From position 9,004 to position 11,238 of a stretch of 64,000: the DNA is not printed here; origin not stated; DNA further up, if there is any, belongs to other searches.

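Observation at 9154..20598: Clade II nos cluster fused to a private Rieske/cytochrome b/pentahaem module and a cytoplasmic GltD-like NAD(P)H subunit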

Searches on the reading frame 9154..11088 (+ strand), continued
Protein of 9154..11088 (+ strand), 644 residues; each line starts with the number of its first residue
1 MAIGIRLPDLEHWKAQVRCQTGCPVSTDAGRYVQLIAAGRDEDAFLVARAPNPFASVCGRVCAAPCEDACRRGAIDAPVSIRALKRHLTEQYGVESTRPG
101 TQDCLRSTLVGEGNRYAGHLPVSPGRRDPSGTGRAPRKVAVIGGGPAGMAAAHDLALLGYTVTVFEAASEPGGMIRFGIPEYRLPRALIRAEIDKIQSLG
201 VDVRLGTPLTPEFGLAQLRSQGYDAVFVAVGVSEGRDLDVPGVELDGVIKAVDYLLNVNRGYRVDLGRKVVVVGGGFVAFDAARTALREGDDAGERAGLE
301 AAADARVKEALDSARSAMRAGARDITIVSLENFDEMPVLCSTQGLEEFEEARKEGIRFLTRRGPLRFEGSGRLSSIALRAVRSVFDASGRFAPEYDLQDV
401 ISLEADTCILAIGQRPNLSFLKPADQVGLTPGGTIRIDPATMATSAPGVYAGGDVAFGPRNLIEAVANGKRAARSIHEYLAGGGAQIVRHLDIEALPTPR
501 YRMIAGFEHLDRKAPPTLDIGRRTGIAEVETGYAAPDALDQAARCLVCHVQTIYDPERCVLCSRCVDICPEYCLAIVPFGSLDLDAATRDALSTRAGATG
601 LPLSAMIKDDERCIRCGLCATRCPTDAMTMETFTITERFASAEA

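Call 46: search_solved_structures(query=window:9154-11088:+, max_evalue=1e-50, show_alignments=5)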
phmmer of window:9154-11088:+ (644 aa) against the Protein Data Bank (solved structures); distinct sequences matched with E-value up to 1e-50: 6.
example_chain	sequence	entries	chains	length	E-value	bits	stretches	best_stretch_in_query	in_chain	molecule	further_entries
9bov_A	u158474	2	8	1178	9.7e-73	249.2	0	134-290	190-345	Molybdopterin oxidoreductase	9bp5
9n5u_A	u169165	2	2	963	5e-72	246.8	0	132-292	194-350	NfnA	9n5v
8oh5_C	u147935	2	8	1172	6.8e-65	223.2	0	134-289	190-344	Formate dehydrogenase-O, major subunit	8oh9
4ylf_B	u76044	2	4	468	1.4e-61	212.3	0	133-291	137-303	Dihydropyrimidine dehydrogenase subunit A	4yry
5jca_L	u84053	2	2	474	2e-60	208.5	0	130-292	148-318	NADH-dependent Ferredoxin:NADP Oxidoreductase (NfnI) subunit alpha | NADH-dependent Ferredoxin:NADP Oxidoreductase subunit alpha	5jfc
5vj7_A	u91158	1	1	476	8.4e-60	206.4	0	130-293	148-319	Oxidoreductase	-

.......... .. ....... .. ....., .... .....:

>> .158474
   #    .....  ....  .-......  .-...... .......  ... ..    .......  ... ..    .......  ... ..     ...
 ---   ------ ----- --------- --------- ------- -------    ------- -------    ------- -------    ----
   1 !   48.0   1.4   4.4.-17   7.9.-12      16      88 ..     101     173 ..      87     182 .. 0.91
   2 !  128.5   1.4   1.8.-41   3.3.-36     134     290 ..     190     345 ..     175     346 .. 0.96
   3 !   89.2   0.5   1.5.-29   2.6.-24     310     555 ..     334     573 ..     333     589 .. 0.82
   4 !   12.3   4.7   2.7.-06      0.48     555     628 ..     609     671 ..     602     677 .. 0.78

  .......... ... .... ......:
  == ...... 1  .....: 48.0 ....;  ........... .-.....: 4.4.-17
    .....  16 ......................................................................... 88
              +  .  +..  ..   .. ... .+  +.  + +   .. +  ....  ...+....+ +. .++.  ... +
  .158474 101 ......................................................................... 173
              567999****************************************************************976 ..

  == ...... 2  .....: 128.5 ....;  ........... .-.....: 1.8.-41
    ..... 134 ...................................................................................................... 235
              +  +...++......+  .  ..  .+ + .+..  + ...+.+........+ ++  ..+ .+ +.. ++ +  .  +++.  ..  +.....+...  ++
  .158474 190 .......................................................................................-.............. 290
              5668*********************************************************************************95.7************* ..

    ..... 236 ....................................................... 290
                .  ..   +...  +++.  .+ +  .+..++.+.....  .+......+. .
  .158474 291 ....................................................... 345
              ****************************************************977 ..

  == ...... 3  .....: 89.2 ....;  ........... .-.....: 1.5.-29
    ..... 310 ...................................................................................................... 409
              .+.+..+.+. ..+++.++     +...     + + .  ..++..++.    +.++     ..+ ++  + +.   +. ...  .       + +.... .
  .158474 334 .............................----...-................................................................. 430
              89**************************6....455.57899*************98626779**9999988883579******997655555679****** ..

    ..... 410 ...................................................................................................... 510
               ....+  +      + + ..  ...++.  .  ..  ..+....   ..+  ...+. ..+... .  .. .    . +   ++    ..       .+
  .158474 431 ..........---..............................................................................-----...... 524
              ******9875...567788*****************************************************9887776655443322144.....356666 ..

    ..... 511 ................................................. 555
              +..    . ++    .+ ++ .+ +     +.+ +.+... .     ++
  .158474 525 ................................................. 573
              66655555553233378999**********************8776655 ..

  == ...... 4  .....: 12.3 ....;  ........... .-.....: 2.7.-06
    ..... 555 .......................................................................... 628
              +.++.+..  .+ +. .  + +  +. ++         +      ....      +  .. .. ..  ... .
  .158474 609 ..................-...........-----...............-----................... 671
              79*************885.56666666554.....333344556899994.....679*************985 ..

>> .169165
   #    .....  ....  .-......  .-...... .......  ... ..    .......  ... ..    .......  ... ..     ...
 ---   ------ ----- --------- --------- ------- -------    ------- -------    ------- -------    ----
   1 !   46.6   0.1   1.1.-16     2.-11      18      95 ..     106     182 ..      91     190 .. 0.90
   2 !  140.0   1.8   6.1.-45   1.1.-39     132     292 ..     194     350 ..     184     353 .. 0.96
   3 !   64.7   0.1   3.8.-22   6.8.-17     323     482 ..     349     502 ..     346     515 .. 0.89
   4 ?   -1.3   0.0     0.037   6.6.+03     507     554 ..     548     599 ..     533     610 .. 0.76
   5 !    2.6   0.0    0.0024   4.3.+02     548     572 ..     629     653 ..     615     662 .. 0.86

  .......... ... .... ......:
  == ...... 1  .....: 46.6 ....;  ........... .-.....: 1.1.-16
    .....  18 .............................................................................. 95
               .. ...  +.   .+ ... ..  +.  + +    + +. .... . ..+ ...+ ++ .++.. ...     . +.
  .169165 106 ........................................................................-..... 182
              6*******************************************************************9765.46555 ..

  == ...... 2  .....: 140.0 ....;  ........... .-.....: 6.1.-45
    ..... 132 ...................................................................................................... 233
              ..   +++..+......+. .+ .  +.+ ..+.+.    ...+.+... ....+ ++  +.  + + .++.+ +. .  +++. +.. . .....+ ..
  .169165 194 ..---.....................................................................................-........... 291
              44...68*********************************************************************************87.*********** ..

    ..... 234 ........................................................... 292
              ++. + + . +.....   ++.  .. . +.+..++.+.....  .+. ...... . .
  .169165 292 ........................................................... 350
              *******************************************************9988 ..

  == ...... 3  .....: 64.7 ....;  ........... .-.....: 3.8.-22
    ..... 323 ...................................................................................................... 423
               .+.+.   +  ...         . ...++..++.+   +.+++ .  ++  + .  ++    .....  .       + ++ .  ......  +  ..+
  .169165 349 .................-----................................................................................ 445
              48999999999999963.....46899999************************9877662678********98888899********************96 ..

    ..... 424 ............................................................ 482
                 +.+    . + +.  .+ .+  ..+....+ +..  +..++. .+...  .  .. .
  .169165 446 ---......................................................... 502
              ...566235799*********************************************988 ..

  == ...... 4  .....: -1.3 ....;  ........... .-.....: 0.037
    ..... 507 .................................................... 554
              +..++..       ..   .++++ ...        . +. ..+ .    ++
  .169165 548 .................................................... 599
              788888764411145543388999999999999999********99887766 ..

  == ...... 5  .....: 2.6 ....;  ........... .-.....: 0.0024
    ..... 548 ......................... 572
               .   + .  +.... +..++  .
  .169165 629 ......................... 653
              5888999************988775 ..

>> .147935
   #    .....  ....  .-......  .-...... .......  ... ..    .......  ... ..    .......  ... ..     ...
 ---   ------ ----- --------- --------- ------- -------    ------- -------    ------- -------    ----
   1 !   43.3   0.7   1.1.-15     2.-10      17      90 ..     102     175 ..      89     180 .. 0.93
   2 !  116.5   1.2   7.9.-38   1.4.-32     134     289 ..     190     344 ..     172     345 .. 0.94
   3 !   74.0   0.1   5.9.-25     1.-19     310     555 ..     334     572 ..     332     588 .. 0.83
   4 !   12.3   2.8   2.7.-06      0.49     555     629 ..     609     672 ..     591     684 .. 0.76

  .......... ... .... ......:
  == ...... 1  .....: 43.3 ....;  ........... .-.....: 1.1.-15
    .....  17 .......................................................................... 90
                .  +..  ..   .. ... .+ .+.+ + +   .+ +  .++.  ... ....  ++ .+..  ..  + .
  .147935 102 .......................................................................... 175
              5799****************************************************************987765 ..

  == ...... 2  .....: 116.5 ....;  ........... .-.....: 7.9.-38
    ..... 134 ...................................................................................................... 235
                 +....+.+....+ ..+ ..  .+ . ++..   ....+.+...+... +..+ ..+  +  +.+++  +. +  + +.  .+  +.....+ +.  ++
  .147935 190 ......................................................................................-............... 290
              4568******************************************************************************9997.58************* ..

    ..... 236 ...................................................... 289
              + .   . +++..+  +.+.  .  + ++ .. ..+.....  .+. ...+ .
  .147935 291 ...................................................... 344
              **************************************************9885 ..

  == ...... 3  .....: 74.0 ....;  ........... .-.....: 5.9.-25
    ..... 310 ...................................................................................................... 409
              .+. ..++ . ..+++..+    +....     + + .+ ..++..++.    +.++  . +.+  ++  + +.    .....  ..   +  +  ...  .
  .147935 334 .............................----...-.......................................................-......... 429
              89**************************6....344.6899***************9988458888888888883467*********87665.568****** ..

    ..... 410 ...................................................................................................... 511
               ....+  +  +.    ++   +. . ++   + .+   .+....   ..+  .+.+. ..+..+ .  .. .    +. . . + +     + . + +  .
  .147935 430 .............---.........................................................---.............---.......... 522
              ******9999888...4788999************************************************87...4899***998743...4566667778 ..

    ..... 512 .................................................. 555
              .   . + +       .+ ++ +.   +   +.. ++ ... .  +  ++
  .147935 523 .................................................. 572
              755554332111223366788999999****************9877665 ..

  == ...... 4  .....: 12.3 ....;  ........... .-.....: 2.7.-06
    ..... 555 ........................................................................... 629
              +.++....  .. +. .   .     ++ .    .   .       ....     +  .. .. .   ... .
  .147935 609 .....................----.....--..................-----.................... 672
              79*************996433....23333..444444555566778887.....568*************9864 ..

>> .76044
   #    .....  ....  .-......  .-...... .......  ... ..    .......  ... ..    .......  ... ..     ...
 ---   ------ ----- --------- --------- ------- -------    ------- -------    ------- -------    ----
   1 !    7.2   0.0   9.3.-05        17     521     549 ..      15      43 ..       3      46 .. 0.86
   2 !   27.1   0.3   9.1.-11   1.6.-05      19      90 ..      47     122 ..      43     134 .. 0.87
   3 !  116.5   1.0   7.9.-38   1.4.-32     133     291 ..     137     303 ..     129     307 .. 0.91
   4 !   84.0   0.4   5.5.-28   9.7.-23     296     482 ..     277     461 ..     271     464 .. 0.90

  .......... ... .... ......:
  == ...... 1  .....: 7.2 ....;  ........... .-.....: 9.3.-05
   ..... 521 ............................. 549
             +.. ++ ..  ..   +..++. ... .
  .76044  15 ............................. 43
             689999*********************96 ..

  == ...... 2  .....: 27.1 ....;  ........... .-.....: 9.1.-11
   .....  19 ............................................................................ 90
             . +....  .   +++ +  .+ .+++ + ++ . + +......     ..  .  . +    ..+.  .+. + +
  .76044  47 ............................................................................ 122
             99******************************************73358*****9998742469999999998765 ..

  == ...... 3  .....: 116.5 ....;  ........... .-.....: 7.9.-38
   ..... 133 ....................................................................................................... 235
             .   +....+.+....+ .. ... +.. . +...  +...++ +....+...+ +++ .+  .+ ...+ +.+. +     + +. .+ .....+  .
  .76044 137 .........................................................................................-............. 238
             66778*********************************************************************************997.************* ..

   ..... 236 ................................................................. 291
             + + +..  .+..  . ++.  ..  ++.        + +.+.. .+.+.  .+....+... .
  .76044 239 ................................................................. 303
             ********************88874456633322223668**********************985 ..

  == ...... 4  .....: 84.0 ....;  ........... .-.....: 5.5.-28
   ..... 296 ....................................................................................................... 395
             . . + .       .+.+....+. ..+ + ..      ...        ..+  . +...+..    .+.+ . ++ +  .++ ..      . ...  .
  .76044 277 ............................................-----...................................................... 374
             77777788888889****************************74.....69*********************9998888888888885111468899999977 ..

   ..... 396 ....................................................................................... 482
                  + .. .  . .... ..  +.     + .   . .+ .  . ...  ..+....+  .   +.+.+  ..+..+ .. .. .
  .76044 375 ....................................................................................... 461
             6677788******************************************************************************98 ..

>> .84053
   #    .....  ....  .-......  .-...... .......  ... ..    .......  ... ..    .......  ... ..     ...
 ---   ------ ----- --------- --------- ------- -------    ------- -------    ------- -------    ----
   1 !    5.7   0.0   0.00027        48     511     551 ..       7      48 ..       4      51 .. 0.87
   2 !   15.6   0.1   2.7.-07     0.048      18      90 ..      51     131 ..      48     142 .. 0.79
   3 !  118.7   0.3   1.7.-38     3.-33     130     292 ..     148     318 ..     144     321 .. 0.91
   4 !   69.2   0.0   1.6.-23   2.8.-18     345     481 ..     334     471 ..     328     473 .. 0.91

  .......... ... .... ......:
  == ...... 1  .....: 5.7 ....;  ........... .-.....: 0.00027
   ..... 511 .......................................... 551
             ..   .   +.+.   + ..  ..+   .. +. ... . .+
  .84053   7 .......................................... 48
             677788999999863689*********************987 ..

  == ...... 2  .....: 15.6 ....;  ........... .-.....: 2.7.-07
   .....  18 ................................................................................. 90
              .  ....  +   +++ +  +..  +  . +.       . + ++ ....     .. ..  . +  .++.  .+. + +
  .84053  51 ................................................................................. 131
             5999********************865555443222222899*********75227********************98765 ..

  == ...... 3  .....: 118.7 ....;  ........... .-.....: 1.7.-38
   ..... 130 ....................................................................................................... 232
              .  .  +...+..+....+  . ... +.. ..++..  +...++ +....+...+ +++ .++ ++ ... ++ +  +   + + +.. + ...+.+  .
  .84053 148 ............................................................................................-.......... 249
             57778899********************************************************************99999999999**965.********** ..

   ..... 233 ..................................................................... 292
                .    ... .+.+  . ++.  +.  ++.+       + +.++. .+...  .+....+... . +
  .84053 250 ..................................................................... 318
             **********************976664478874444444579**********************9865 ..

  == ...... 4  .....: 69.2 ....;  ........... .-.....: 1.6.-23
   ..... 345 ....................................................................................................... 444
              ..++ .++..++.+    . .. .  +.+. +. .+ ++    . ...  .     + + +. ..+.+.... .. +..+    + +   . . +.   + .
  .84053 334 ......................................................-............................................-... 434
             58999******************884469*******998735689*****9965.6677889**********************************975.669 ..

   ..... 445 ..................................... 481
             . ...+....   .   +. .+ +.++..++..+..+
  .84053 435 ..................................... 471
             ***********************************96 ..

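Call 60: predict_structure(alignment_id=A1)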
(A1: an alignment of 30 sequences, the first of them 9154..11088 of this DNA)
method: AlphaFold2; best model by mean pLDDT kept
length: 644 residues; sequences in the alignment: 30
mean_pLDDT: 54.5   pTM: 0.47
mean pLDDT of the five models: 54.5, 53.5, 52.2, 49.1, 44.4
residues with pLDDT >= 90: 49; 70-90: 145; 50-70: 114; < 50: 336
segments of 3 or more residues with pLDDT < 50: 1-134, 173-188, 232-237, 259-262, 291-321, 340-343, 456-461, 490-577, 600-637, 641-644
pLDDT, mean of each block of 10 residues (from residue 1): 30 34 31 42 41 28 30 33 40 35 36 33 35 66 78 80 81 39 43 66 83 89 88 48 79 54 68 66 62 41 31 32 73 59 57 78 89 91 66 82 88 64 85 72 89 56 61 86 59 40 27 32 28 41 37 32 29 45 69 62 43 35 32 43 42
secondary structure, 60 per line:
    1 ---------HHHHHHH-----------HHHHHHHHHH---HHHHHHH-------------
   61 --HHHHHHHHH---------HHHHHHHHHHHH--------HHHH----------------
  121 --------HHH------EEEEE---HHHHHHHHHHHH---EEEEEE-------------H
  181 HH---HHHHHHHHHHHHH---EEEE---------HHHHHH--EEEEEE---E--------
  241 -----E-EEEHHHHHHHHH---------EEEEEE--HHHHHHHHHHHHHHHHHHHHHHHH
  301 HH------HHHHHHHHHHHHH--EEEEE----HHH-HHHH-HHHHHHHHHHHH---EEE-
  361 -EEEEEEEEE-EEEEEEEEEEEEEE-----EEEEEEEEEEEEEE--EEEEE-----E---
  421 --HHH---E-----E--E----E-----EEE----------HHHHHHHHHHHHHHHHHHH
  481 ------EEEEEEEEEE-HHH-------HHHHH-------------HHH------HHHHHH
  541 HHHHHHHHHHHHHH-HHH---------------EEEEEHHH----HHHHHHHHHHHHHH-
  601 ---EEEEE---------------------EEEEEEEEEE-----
elements in order (helices of 4 or more, strands of 3 or more residues): H10-16 H28-37 H41-47 H63-71 H81-92 H101-104 E138-142 H146-157 E161-166 H186-198 E202-205 H215-220 E223-228 E248-250 H251-259 E269-274 H277-302 H309-321 E324-328 H337-340 H342-353 E357-359 E362-370 E372-385 E391-404 E407-411 E449-451 H462-480 E487-496 H508-512 H535-554 E574-578 H586-599 E604-608 E630-639
